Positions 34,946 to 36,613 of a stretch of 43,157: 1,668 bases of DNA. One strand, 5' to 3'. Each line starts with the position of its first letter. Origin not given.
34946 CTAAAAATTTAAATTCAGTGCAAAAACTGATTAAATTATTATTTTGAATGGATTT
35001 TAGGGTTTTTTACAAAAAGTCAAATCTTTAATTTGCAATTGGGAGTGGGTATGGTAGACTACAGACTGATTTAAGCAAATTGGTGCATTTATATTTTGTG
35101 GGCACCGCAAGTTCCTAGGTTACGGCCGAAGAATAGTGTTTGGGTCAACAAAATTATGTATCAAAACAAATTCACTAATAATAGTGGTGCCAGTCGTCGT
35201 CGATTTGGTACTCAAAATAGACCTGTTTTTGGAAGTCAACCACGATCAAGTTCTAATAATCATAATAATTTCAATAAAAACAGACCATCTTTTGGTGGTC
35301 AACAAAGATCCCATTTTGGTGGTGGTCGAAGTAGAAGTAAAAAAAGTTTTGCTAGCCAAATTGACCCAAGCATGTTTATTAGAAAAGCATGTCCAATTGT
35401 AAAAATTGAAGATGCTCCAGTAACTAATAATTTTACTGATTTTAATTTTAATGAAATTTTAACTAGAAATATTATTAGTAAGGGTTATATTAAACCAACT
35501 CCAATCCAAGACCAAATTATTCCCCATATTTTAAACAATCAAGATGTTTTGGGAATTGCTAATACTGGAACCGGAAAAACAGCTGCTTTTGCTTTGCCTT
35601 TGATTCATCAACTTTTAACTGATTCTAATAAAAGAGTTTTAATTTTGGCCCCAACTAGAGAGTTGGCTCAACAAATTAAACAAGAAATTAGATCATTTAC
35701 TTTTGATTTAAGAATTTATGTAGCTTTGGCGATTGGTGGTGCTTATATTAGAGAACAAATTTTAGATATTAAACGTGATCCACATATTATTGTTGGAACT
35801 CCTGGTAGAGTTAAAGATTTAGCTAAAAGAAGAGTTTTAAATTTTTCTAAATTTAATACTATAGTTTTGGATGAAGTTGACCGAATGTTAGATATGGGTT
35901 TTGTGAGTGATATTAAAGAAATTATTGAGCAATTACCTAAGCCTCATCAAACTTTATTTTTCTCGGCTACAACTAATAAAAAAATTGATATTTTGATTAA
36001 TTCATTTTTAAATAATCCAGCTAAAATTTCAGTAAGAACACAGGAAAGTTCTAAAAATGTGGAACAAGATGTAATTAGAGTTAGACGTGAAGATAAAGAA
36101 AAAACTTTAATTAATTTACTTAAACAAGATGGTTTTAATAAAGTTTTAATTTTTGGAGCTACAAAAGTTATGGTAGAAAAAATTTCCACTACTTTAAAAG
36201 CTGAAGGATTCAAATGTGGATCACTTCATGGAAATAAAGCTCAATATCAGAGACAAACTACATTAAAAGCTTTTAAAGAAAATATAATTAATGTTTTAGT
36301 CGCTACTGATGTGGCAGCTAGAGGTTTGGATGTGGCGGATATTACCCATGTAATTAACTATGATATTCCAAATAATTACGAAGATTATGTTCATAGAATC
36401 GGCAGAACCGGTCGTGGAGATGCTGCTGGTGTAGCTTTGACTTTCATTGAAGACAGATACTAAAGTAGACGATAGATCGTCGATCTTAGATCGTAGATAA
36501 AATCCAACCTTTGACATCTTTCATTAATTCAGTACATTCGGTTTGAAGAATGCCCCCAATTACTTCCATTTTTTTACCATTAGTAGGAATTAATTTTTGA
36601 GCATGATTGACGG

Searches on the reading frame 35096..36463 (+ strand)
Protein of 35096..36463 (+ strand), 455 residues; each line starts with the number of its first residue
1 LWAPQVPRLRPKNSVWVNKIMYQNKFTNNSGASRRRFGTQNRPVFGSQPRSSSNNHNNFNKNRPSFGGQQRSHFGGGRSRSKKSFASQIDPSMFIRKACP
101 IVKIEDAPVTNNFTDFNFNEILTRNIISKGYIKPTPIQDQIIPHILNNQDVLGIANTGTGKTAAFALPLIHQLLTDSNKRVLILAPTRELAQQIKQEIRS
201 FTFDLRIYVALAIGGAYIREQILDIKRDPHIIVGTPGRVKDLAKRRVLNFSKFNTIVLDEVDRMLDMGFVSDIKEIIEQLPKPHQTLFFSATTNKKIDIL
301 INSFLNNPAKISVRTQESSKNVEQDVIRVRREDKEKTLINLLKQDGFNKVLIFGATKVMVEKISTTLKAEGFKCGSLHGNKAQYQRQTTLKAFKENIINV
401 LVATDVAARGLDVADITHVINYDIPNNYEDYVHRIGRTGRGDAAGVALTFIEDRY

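Call 79: search_protein_families(library=pfam, proteins=[window:35096-36463:+], max_evalue=0.00001)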
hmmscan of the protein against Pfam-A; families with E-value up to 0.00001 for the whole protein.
window:35096-36463:+ (455 aa): 3 families
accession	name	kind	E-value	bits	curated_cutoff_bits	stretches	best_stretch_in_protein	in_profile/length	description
PF00270.35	DEAD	-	3.5e-50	170.5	26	1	135-298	1-165/167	DEAD/DEAH box helicase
PF00271.37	Helicase_C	-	4.5e-34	117.4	23.5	1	334-440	2-108/110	Helicase conserved C-terminal domain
PF04851.21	ResIII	-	1.8e-12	47.9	22.5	1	133-294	3-163/164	Type III restriction enzyme, res subunit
